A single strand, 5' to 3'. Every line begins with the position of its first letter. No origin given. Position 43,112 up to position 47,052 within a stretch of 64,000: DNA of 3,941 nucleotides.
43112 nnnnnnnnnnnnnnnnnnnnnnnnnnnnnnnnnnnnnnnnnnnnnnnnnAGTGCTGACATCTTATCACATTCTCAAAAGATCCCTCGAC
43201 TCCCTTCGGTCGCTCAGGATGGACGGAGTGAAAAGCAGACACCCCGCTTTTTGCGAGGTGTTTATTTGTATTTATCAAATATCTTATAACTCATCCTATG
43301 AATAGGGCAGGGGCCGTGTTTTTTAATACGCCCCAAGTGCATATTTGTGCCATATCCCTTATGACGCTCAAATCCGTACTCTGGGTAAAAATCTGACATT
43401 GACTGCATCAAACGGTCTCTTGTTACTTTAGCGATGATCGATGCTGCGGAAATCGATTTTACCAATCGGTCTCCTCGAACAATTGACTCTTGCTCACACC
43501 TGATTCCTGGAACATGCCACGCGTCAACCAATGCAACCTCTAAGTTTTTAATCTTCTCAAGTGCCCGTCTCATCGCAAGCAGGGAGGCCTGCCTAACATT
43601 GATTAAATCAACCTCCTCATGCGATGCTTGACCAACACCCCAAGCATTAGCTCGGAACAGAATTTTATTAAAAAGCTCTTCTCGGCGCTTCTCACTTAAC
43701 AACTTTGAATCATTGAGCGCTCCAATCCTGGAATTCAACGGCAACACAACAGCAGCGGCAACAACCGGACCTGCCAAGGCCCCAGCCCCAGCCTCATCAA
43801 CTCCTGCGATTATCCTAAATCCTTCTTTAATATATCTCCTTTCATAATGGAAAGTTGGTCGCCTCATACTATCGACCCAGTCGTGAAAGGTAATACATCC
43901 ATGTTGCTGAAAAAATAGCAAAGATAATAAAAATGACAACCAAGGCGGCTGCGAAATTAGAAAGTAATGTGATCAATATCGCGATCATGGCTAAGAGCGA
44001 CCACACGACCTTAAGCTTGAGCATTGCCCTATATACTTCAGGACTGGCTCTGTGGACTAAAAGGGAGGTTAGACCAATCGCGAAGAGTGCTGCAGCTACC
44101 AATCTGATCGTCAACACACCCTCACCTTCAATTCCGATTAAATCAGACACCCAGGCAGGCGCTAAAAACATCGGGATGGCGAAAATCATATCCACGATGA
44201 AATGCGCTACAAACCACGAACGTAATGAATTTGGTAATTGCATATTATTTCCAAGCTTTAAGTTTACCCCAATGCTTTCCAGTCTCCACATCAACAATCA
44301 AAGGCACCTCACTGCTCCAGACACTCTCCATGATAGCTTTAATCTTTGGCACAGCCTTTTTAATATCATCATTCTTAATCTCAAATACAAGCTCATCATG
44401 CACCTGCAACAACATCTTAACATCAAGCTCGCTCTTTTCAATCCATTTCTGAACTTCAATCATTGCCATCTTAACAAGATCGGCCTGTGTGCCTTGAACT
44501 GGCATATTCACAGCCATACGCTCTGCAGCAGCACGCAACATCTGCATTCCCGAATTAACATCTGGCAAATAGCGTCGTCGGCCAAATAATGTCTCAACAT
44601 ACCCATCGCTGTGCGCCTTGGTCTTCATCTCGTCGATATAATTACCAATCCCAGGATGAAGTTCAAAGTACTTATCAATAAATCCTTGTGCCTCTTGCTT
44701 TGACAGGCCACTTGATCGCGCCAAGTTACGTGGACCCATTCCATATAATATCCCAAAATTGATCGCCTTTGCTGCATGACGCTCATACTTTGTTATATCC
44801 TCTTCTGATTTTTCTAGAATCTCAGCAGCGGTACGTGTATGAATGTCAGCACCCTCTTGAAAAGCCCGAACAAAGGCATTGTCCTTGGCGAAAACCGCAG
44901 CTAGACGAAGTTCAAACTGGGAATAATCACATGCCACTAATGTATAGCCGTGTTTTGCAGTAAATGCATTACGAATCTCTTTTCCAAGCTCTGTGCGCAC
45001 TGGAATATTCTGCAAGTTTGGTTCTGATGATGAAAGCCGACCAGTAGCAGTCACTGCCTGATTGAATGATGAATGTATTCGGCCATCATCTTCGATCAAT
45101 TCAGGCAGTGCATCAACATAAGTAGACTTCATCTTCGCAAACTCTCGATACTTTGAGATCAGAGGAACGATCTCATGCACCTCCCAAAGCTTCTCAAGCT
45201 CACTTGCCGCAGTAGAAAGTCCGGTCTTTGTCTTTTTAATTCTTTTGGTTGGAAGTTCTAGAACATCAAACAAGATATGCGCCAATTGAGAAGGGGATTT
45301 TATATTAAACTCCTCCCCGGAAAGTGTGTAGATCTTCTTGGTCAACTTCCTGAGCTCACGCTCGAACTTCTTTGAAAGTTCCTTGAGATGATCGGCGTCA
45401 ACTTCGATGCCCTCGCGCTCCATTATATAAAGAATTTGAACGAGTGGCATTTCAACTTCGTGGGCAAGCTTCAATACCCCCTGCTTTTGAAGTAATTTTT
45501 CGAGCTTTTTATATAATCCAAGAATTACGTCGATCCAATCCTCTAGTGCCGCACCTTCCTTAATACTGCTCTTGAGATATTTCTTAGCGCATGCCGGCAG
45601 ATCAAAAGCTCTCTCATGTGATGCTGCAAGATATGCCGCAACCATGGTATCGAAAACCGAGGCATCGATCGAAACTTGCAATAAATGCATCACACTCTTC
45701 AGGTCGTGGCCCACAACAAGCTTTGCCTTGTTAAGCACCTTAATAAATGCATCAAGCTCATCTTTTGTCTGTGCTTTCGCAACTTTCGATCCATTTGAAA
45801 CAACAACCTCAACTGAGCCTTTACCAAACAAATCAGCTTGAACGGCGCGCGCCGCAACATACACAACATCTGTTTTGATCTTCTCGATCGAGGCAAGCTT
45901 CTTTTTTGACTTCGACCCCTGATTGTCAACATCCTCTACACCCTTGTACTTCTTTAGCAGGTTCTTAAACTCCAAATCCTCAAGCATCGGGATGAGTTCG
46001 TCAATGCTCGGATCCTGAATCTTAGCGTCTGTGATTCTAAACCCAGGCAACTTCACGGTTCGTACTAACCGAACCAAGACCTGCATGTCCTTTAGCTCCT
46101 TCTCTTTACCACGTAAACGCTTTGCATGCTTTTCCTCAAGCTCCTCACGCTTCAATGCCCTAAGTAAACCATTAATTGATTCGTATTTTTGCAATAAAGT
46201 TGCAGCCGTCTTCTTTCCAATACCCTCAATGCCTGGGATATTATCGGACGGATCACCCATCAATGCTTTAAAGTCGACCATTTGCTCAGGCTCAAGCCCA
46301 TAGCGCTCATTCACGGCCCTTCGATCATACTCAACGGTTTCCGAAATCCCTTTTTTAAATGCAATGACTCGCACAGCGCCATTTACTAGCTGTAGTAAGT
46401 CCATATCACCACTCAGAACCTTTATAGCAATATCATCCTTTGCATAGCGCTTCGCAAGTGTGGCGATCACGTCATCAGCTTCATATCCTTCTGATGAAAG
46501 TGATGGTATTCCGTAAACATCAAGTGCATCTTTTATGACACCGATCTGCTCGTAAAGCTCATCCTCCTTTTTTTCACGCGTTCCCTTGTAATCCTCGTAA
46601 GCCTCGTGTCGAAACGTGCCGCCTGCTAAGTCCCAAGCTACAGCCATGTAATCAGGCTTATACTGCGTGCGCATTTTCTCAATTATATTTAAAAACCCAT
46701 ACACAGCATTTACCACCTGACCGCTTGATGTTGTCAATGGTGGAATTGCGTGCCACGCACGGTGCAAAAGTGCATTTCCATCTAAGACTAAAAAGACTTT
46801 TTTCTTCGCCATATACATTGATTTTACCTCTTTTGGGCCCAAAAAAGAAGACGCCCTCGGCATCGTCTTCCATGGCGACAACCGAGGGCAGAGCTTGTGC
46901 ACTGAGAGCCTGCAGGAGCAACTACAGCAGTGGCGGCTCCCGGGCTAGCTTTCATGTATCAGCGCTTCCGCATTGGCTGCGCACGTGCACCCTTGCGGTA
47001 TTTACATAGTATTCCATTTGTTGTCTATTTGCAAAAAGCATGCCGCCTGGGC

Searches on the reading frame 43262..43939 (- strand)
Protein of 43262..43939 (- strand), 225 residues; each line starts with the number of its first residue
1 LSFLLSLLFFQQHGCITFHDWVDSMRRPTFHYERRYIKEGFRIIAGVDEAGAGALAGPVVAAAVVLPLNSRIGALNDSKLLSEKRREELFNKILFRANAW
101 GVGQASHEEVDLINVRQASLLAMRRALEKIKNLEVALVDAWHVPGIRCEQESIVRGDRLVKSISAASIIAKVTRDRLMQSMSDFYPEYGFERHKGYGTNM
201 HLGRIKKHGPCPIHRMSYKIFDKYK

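Call 8: search_protein_families(library=ncbifam, proteins=[window:43262-43939:-], max_evalue=0.001)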
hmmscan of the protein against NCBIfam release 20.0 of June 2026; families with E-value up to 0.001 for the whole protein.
window:43262-43939:- (225 aa): 10 families
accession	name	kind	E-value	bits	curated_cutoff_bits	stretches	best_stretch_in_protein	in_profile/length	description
NF000594.1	PRK00015.1-1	equivalog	6.4e-72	242.2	243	1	29-219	56-246/251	ribonuclease HII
NF000595.1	PRK00015.1-3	equivalog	1e-69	234.3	167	1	42-223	2-186/188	ribonuclease HII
NF000596.1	PRK00015.1-4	equivalog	4.8e-65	218.9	251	1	44-219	2-178/186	ribonuclease HII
NF000598.1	PRK00015.2-2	equivalog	6.4e-63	212.1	273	1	29-219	7-201/203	ribonuclease HII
NF010537.0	PRK13925.1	equivalog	5.2e-57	192.7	252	1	42-219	10-193/200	ribonuclease HII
NF010538.0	PRK13926.1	equivalog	6e-56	190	285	1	27-218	7-198/213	ribonuclease HII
NF000600.1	PRK00015.2-4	equivalog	4e-46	157.3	364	1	33-219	19-208/212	ribonuclease HII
NF011119.0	PRK14550.1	equivalog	2.8e-22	79.7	350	1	44-220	2-187/204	ribonuclease HII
TIGR00729.1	TIGR00729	equivalog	2.9e-16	60.2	123.3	1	44-189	1-168/207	ribonuclease HII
TIGR00716.1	rnhC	equivalog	0.00015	21.2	161.2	0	37-93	76-136/284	ribonuclease HIII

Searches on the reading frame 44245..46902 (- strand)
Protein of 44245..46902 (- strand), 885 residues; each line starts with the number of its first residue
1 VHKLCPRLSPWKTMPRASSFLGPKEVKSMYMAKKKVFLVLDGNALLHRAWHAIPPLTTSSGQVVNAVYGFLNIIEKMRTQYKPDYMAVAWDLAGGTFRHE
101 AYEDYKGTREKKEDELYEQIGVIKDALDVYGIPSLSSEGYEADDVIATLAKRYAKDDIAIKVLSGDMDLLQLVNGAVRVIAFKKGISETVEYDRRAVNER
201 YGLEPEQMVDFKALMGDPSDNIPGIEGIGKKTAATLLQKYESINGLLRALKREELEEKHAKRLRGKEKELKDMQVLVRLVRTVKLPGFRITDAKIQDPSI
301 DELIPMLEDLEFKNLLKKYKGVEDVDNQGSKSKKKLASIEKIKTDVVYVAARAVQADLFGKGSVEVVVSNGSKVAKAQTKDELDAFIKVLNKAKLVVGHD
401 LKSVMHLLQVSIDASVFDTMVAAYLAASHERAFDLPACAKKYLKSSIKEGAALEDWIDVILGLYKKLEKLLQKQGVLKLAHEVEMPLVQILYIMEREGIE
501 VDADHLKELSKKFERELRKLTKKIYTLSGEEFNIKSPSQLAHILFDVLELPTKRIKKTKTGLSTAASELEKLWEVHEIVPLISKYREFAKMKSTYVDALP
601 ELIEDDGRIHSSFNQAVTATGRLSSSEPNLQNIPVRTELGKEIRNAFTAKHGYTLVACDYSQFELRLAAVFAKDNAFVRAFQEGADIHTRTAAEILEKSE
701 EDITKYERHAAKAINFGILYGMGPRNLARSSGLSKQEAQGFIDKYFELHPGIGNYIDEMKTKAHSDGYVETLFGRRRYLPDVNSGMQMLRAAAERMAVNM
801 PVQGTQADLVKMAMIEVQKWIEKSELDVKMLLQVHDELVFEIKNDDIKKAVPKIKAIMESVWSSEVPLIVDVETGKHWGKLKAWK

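Call 8: search_protein_families(library=ncbifam, proteins=[window:44245-46902:-], max_evalue=0.001)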
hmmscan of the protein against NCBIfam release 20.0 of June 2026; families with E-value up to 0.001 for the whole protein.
window:44245-46902:- (885 aa): 15 families
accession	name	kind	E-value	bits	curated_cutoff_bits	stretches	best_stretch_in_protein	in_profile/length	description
NF004397.1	PRK05755.1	equivalog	7.8e-276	918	720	1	37-881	3-888/889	DNA polymerase I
TIGR00593.1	pola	equivalog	2.4e-263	876.6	600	1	38-882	2-890/890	DNA polymerase I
NF011539.0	PRK14975.1-3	equivalog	7.2e-82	275.6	640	1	383-880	110-627/628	bifunctional 3'-5' exonuclease/DNA polymerase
NF011540.0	PRK14975.1-4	equivalog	4.4e-75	253.3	601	2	481-879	190-574/576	bifunctional 3'-5' exonuclease/DNA polymerase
NF011547.0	PRK14976.1-4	equivalog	2.5e-73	246.9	305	1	35-320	2-289/291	5'-3' exonuclease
NF011541.0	PRK14975.2-1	equivalog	5.6e-62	210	871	1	469-883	202-638/645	bifunctional 3'-5' exonuclease/DNA polymerase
NF011546.0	PRK14976.1-3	equivalog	1.2e-57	195.5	347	1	35-322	3-293/297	5'-3' exonuclease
NF038380.1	phage_DpoZ_1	exception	4e-48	164.3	500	1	459-878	159-602/607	aminoadenine-incorporating DNA polymerase DpoZ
NF011545.0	PRK14976.1-2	equivalog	7.8e-48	163.2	434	1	30-285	2-255/287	5'-3' exonuclease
NF011542.0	PRK14975.2-2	equivalog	9.4e-45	153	1061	1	605-880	500-789/802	bifunctional 3'-5' exonuclease/DNA polymerase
NF011543.0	PRK14975.2-3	equivalog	2.3e-42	145.1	1139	1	606-880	540-837/853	bifunctional 3'-5' exonuclease/DNA polymerase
NF007017.0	PRK09482.1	equivalog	2.6e-39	135.3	261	1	37-285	5-245/257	flap endonuclease Xni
NF038381.1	phage_DpoZ_2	exception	1e-23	83.6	350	1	472-867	303-742/754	aminoadenine-incorporating DNA polymerase DpoZ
NF011538.0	PRK14975.1-1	equivalog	1.5e-14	53.3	389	1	575-854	253-524/557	bifunctional 3'-5' exonuclease/DNA polymerase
TIGR03674.1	fen_arch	equivalog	0.00059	19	351.95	0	197-257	215-272/338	flap endonuclease-1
